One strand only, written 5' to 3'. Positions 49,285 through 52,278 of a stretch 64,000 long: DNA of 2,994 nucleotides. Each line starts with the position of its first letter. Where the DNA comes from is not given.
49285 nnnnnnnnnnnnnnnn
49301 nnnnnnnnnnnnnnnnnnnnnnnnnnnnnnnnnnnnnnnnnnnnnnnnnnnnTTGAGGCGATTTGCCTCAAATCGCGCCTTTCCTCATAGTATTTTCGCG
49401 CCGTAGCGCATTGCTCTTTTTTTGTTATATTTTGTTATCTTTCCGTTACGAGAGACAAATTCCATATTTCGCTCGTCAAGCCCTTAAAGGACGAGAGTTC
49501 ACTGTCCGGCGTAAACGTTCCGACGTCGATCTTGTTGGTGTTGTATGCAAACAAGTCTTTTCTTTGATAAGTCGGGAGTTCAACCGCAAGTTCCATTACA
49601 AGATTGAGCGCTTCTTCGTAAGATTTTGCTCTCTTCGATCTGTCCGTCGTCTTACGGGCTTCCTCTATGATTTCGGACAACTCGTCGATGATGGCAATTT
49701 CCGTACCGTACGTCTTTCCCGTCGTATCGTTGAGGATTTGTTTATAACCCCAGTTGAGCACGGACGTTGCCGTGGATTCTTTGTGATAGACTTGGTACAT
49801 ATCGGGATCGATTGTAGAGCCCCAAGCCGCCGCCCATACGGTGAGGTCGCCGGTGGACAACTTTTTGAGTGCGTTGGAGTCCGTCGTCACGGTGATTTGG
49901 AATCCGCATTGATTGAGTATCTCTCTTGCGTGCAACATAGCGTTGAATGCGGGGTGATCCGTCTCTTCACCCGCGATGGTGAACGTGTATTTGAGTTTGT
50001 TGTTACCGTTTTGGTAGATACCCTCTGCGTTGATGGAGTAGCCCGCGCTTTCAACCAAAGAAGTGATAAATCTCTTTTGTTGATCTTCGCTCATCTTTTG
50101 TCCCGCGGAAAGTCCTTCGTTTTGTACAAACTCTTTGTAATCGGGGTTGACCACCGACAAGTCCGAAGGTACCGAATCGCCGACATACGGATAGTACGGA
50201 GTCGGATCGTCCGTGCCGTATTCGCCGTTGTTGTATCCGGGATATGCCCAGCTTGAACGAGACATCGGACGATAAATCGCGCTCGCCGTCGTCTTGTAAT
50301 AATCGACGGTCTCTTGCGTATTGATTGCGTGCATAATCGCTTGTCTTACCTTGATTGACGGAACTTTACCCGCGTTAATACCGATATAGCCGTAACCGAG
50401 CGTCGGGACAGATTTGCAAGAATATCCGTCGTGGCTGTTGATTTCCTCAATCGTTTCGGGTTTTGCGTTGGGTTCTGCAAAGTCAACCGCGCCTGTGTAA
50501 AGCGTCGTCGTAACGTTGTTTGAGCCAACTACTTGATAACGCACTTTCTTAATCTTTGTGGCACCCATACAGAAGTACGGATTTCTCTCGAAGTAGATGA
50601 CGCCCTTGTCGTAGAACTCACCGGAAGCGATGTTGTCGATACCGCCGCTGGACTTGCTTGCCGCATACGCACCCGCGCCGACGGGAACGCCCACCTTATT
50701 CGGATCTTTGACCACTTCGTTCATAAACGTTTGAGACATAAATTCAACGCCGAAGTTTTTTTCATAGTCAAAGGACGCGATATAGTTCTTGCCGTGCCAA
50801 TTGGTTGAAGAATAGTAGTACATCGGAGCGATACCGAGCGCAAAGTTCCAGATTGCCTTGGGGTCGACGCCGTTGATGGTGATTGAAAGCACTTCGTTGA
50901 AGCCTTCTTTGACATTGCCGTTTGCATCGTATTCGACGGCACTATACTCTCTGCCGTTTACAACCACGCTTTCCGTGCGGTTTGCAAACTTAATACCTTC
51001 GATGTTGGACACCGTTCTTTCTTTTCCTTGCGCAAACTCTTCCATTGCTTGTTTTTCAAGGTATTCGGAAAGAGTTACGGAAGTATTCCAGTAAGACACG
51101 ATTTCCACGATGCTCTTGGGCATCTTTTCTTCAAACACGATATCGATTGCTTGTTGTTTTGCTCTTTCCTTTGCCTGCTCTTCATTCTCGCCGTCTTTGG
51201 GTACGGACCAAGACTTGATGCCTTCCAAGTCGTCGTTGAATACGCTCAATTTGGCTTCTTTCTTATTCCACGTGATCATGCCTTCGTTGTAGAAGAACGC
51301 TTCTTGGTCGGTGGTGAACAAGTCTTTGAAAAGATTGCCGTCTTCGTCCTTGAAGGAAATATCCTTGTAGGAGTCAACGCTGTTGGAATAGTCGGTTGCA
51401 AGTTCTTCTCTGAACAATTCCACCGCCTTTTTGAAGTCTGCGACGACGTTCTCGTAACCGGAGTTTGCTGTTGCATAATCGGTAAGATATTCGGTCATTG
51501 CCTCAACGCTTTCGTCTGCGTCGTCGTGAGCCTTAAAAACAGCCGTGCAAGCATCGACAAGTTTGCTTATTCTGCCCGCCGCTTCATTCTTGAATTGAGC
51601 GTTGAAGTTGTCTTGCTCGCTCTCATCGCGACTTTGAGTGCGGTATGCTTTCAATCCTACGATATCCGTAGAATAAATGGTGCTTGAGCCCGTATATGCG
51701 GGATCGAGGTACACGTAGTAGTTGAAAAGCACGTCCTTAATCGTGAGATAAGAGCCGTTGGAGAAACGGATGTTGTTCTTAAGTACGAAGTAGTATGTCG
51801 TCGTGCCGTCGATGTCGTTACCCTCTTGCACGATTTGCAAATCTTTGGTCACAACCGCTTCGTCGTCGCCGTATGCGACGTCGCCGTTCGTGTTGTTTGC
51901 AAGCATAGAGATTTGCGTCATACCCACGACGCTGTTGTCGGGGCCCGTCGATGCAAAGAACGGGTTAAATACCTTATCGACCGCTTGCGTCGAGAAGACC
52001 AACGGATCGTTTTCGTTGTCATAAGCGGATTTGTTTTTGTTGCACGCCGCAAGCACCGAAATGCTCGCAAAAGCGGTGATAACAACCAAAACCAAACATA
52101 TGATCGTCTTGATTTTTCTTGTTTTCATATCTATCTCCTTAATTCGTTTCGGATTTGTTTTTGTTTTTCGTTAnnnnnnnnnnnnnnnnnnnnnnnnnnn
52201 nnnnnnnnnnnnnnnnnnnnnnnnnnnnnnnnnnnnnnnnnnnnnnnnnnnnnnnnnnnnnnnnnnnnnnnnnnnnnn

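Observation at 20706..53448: Unidirectional locus of about 32.6 kb coupling a giant S8 protease, five large lipoproteins and an Opp importer: candidate lipoprotein-tethered protein-foraging or adhesion system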

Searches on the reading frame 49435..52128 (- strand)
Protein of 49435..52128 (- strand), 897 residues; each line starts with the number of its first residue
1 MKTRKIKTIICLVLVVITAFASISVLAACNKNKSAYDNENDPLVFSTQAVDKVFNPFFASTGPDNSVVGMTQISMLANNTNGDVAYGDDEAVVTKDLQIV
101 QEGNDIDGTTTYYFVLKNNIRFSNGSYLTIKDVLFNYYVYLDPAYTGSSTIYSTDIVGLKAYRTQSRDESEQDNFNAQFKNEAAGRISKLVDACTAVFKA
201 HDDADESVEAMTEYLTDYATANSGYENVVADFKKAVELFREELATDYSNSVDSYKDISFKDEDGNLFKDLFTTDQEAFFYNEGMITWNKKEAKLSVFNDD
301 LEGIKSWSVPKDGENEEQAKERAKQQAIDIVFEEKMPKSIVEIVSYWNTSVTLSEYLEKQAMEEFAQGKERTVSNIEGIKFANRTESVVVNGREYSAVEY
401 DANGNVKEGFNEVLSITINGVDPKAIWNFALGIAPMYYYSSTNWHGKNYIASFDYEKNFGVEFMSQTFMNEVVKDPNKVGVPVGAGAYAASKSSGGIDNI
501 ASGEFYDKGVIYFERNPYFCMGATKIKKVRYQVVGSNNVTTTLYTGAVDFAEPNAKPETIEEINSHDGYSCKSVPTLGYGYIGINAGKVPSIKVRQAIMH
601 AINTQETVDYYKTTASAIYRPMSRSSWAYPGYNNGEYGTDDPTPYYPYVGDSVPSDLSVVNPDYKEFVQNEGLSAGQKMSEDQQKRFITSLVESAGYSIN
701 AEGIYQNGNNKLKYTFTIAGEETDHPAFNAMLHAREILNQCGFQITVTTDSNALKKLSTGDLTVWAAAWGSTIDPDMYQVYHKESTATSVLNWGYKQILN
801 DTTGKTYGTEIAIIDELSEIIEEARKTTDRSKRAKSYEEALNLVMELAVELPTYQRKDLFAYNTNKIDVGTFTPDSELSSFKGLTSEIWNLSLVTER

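Call 4: search_protein_families(library=pfam, proteins=[window:49435-52128:-], max_evalue=0.01)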
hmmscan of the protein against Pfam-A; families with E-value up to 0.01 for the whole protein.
window:49435-52128:- (897 aa): 1 family
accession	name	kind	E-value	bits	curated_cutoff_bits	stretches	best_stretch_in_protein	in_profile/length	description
PF00496.27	SBP_bac_5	-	1e-27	97.6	32.4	2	483-782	116-359/368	Bacterial extracellular solute-binding proteins, family 5 Middle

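Call 28: search_protein_families(library=ncbifam, proteins=[window:49435-52128:-], max_evalue=0.01)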
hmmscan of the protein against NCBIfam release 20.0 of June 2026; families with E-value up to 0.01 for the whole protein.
window:49435-52128:- (897 aa): 2 families
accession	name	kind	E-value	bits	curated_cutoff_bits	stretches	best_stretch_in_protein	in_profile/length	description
NF045467.1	Opp4A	equivalog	8.2e-23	80.4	650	2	497-629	215-355/556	oligopeptide ABC transporter substrate-binding protein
TIGR04028.1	SBP_KPN_01854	hypoth_equivalog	2.2e-10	39.7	468.5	1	688-865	322-489/509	TIGR04028 family ABC transporter substrate-binding protein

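Call 40: find_homologous_proteins(query=window:49435-52128:-, max_evalue=1e-10)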
Query window:49435-52128:- (897 aa): 2981 proteins with E <= 1e-10 among 8000 candidates; the best 120 are listed.
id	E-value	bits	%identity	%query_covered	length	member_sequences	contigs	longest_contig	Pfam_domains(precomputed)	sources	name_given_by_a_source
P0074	0.0e+0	2019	100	100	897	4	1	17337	PF00496.28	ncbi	-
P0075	0.0e+0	1749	85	100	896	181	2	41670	PF00496.28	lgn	-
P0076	0.0e+0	1686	83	100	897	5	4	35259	PF00496.28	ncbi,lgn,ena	-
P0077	0.0e+0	1657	82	100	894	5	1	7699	PF00496.28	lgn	-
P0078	0.0e+0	1652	81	100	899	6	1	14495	PF00496.28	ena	-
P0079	0.0e+0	1560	77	100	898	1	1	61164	PF00496.28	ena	-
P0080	0.0e+0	1557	77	100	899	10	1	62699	PF00496.28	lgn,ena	-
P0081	0.0e+0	1506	75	100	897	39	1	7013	PF00496.28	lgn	-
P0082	0.0e+0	1483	74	100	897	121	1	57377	PF00496.28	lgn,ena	-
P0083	0.0e+0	1467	73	100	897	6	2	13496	PF00496.28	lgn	-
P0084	0.0e+0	1434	72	100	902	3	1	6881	PF00496.28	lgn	-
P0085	0.0e+0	1423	71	100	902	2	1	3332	PF00496.28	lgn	-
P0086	0.0e+0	1409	71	100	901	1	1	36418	PF00496.28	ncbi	-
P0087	0.0e+0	1409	71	100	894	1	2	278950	PF00496.28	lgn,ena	-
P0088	0.0e+0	1406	70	100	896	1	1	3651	PF00496.28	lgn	-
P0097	0.0e+0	1169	62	99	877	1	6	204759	PF00496.28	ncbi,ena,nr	ncbi:MAG: hypothetical protein IJX91_04710 [Clostridia bacterium]|nr:hypothetical protein [Clostridi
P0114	0.0e+0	1132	62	96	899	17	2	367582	PF00496.28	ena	-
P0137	0.0e+0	1117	59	100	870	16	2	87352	PF00496.28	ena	-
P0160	0.0e+0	1099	58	99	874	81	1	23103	PF00496.28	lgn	-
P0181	0.0e+0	1092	57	99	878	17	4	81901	PF00496.28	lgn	-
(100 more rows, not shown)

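Call 41: find_encoding_contigs(protein=P0097, flank=10000, max_places=1)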
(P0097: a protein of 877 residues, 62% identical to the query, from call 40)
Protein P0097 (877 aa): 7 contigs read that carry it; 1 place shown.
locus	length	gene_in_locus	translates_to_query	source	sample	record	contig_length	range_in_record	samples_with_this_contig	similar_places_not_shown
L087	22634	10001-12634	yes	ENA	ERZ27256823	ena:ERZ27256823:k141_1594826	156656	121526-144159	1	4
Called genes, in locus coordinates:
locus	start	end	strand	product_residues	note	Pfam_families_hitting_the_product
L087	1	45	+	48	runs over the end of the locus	-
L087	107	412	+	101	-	-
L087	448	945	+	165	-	-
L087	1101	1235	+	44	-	-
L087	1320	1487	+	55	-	-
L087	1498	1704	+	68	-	-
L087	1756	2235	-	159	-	PF07553:Lipoprotein_Ltp (faint)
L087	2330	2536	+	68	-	PF13560:HTH_31 (weak), PF12844:HTH_19, PF13443:HTH_26 (weak), PF01381:HTH_3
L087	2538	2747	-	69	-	-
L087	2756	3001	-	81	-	PF01381:HTH_3 (weak), PF13443:HTH_26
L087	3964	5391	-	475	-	-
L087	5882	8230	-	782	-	PF04389:Peptidase_M28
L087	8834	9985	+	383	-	PF09479:Flg_new (weak)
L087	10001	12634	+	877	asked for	PF00496:SBP_bac_5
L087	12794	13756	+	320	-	PF00528:BPD_transp_1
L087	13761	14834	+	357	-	PF12911:OppC_N, PF00528:BPD_transp_1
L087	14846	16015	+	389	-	PF00005:ABC_tran, PF13304:AAA_21 (weak), PF08352:oligo_HPY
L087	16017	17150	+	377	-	PF00005:ABC_tran, PF13304:AAA_21 (faint), PF08352:oligo_HPY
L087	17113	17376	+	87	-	-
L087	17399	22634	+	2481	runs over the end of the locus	PF00082:Peptidase_S8, PF02368:Big_2 (faint), PF26918:Ig_Eae (faint), PF02225:PA, PF06280:fn3_5, PF21461:HL_N-beta (faint), PF13306:LRR_5, PF13306:LRR_5, +4 more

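Call 42: find_encoding_contigs(protein=P0114, flank=10000, max_places=1)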
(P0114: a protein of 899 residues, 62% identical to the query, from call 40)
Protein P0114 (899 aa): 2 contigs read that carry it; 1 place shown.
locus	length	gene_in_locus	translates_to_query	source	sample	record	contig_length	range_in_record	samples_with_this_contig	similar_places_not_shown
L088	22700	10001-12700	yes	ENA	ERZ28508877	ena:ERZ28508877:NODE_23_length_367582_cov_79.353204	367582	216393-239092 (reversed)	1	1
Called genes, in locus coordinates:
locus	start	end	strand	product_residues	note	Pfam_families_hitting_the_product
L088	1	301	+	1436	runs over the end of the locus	PF07523:Big_3 (faint)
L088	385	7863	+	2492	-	PF00082:Peptidase_S8, PF26918:Ig_Eae (faint), PF02225:PA, PF06280:fn3_5, PF02368:Big_2 (weak), PF13306:LRR_5, PF13855:LRR_8 (faint), PF13306:LRR_5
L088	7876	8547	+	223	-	-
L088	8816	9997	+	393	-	-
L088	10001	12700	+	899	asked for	PF00496:SBP_bac_5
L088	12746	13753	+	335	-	PF00528:BPD_transp_1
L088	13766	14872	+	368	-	PF12911:OppC_N, PF00528:BPD_transp_1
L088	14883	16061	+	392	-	PF00005:ABC_tran, PF13304:AAA_21 (weak), PF08352:oligo_HPY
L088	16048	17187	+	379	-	PF00005:ABC_tran, PF13304:AAA_21 (faint), PF08352:oligo_HPY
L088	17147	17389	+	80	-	-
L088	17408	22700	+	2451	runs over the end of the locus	PF00082:Peptidase_S8, PF02225:PA, PF21461:HL_N-beta (faint), PF02368:Big_2 (weak), PF13306:LRR_5, PF12799:LRR_4 (faint), PF13306:LRR_5, PF13306:LRR_5, +1 more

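Call 43: find_encoding_contigs(protein=P0181, flank=10000, max_places=1)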
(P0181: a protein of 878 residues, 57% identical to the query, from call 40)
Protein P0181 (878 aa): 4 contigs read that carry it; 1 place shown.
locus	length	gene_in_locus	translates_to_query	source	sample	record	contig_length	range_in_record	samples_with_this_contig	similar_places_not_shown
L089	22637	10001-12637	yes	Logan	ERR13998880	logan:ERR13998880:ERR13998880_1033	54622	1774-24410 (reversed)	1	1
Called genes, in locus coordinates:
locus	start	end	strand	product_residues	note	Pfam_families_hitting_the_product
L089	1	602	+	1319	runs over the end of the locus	-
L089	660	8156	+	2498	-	PF00082:Peptidase_S8, PF02225:PA, PF06280:fn3_5, PF26182:Ig_NUP210_5th (faint), PF02368:Big_2 (weak), PF13306:LRR_5, PF13855:LRR_8 (faint), PF13306:LRR_5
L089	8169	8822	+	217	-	-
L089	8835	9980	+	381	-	PF09479:Flg_new (weak)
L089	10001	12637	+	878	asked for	PF00496:SBP_bac_5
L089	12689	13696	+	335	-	PF00528:BPD_transp_1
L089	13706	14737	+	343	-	PF12911:OppC_N, PF00528:BPD_transp_1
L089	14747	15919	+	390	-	PF00005:ABC_tran, PF13304:AAA_21 (weak), PF08352:oligo_HPY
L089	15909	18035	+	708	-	PF00005:ABC_tran, PF13304:AAA_21 (faint), PF00005:ABC_tran, PF08352:oligo_HPY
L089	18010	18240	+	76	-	-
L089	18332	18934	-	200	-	PF00163:Ribosomal_S4, PF01479:S4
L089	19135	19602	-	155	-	PF01590:GAF (weak), PF13185:GAF_2 (weak)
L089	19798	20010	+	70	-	PF04023:FeoA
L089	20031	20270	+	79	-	PF04023:FeoA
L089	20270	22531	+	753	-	PF00009:GTP_EFTU (faint), PF01926:MMR_HSR1, PF02421:FeoB_N, PF17910:FeoB_Cyto (weak), PF07670:Gate, PF07664:FeoB_C, PF07670:Gate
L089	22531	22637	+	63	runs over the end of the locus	-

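Call 48: search_solved_structures(query=window:49435-52128:-, max_evalue=0.001, show_alignments=1)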
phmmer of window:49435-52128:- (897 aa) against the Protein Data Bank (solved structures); distinct sequences matched with E-value up to 0.001: 5.
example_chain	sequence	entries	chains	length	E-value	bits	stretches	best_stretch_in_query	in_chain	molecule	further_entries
1xoc_A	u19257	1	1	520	6.4e-07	31.3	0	96-148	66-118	Oligopeptide-binding protein appA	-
9p48_A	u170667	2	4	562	7.7e-07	31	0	519-860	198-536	Peptide ABC transporter, peptide-binding protein OppA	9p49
5yyb_A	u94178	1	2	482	0.00037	22.1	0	109-146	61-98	Putative ABC transporter periplasmic binding protein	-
5z99_A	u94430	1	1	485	0.00038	22.1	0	109-146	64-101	Putative ABC transporter periplasmic binding protein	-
5za4_A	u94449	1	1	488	0.00039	22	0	109-146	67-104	Putative ABC transporter periplasmic binding protein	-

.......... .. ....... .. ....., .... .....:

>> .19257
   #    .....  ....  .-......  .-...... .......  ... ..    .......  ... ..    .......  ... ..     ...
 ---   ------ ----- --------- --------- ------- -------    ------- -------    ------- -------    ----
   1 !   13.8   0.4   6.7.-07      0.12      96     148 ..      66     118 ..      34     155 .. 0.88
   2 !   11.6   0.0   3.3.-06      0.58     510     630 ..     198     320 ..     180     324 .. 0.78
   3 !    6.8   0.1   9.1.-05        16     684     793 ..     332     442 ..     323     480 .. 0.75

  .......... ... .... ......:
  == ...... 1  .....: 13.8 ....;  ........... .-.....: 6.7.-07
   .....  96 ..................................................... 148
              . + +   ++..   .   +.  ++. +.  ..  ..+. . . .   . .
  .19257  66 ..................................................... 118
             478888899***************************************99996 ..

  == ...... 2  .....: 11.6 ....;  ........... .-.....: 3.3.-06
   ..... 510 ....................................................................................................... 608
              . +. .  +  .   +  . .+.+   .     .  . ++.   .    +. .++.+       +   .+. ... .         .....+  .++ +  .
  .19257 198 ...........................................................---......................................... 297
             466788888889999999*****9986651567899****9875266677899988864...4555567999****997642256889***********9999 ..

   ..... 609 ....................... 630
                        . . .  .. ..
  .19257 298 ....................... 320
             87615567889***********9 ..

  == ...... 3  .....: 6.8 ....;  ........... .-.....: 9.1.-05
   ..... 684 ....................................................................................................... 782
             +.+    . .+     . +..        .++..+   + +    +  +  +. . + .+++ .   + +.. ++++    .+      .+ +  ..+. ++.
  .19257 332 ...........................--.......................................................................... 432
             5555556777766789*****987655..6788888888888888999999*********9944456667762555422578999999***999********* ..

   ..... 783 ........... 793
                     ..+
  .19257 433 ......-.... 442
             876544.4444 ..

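Call 74: find_homologous_proteins(query=L089:660-8156:+, max_evalue=1e-20)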
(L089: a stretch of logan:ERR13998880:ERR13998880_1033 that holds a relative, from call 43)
Query L089:660-8156:+ (2498 aa): 4272 proteins with E <= 1e-20 among 8000 candidates; the best 120 are listed.
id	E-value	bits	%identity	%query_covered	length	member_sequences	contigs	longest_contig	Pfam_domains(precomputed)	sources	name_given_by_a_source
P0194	0.0e+0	5557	99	100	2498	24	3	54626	PF13306.13,PF06280.19,PF26182.1,PF02225.28,PF02368.25,PF13855.13,PF00082.28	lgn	-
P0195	0.0e+0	4682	82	100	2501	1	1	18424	PF13306.13,PF06280.19,PF26182.1,PF02225.28,PF12799.14,PF02368.25,PF13855.13,PF00082.28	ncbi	-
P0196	0.0e+0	3641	65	100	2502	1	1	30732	PF13306.13,PF06280.19,PF02225.28,PF02368.25,PF13855.13,PF00082.28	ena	-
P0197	0.0e+0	3626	65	100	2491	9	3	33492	PF13306.13,PF06280.19,PF02225.28,PF12799.14,PF02368.25,PF13855.13,PF26918.1,PF00082.28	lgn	-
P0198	0.0e+0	3594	65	98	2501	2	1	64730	PF13306.13,PF06280.19,PF02225.28,PF02368.25,PF13855.13,PF00082.28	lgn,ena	-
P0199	0.0e+0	3420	61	100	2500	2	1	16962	PF13306.13,PF06280.19,PF02225.28,PF02368.25,PF13855.13,PF00082.28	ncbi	-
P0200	0.0e+0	3420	61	100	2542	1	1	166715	PF13306.13,PF06280.19,PF26182.1,PF02225.28,PF12799.14,PF22359.3,PF02368.25,PF13855.13,PF26918.1,PF00082.28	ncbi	-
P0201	0.0e+0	3359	61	99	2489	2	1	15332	PF13306.13,PF06280.19,PF02225.28,PF02368.25,PF13855.13,PF00082.28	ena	-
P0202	0.0e+0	3358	61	100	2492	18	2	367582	PF13306.13,PF06280.19,PF02225.28,PF02368.25,PF13855.13,PF26918.1,PF00082.28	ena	-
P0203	0.0e+0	3097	56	100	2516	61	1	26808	PF13306.13,PF06280.19,PF02225.28,PF02368.25,PF13855.13,PF00082.28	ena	-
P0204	0.0e+0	3033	57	100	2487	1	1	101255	PF13306.13,PF06280.19,PF02225.28,PF02368.25,PF13855.13,PF00082.28,PF23952.2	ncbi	ncbi:MAG: leucine-rich repeat protein [Anaeroplasma sp.]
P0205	0.0e+0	2937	55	99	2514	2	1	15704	PF13306.13,PF06280.19,PF02225.28,PF22359.3,PF02368.25,PF13855.13,PF00082.28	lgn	-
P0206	0.0e+0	2922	55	100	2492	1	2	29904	PF13306.13,PF06280.19,PF02225.28,PF02368.25,PF13855.13,PF00082.28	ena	-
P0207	0.0e+0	2882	54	100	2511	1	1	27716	PF13306.13,PF06280.19,PF02225.28,PF02368.25,PF13855.13,PF00082.28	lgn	-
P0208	0.0e+0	2875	54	100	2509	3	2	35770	PF13306.13,PF06280.19,PF02225.28,PF02368.25,PF13855.13,PF00082.28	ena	-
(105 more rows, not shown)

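Call 75: find_encoding_contigs(protein=P0194, flank=10000, max_places=1)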
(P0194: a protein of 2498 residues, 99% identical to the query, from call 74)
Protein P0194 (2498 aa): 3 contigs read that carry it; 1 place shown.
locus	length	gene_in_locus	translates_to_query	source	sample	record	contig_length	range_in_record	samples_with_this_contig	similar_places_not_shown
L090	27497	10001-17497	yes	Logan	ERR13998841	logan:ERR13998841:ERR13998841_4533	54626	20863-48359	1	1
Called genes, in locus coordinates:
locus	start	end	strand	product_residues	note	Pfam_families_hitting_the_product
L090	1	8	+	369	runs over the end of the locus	PF00248:Aldo_ket_red, PF13187:Fer4_9 (weak)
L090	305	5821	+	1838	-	PF09479:Flg_new, PF07581:Glug (faint)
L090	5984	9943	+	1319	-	-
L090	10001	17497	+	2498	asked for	PF00082:Peptidase_S8, PF02225:PA, PF06280:fn3_5, PF26182:Ig_NUP210_5th (faint), PF02368:Big_2 (weak), PF13306:LRR_5, PF13855:LRR_8 (faint), PF13306:LRR_5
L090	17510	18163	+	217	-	-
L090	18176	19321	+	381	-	PF09479:Flg_new (weak)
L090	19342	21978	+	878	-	PF00496:SBP_bac_5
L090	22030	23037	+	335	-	PF00528:BPD_transp_1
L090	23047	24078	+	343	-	PF12911:OppC_N, PF00528:BPD_transp_1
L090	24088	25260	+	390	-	PF00005:ABC_tran, PF13304:AAA_21 (weak), PF08352:oligo_HPY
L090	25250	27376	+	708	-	PF00005:ABC_tran, PF13304:AAA_21 (faint), PF00005:ABC_tran, PF08352:oligo_HPY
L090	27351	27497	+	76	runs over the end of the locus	-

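Call 76: find_encoding_contigs(protein=P0202, flank=10000, max_places=1)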
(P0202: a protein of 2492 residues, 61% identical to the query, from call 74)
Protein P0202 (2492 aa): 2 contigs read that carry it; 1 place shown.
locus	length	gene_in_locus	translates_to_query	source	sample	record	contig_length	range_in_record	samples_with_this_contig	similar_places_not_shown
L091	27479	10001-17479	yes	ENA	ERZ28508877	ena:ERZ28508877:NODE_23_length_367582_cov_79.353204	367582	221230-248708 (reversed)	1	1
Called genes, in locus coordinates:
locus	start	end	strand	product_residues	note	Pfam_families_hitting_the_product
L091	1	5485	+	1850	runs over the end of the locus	-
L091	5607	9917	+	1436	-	PF07523:Big_3 (faint)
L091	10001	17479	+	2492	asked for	PF00082:Peptidase_S8, PF26918:Ig_Eae (faint), PF02225:PA, PF06280:fn3_5, PF02368:Big_2 (weak), PF13306:LRR_5, PF13855:LRR_8 (faint), PF13306:LRR_5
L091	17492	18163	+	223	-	-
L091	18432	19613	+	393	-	-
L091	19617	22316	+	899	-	PF00496:SBP_bac_5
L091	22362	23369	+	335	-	PF00528:BPD_transp_1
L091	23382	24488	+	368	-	PF12911:OppC_N, PF00528:BPD_transp_1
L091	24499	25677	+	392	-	PF00005:ABC_tran, PF13304:AAA_21 (weak), PF08352:oligo_HPY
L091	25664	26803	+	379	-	PF00005:ABC_tran, PF13304:AAA_21 (faint), PF08352:oligo_HPY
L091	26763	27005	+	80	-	-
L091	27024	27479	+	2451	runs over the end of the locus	PF00082:Peptidase_S8, PF02225:PA, PF21461:HL_N-beta (faint), PF02368:Big_2 (weak), PF13306:LRR_5, PF12799:LRR_4 (faint), PF13306:LRR_5, PF13306:LRR_5, +1 more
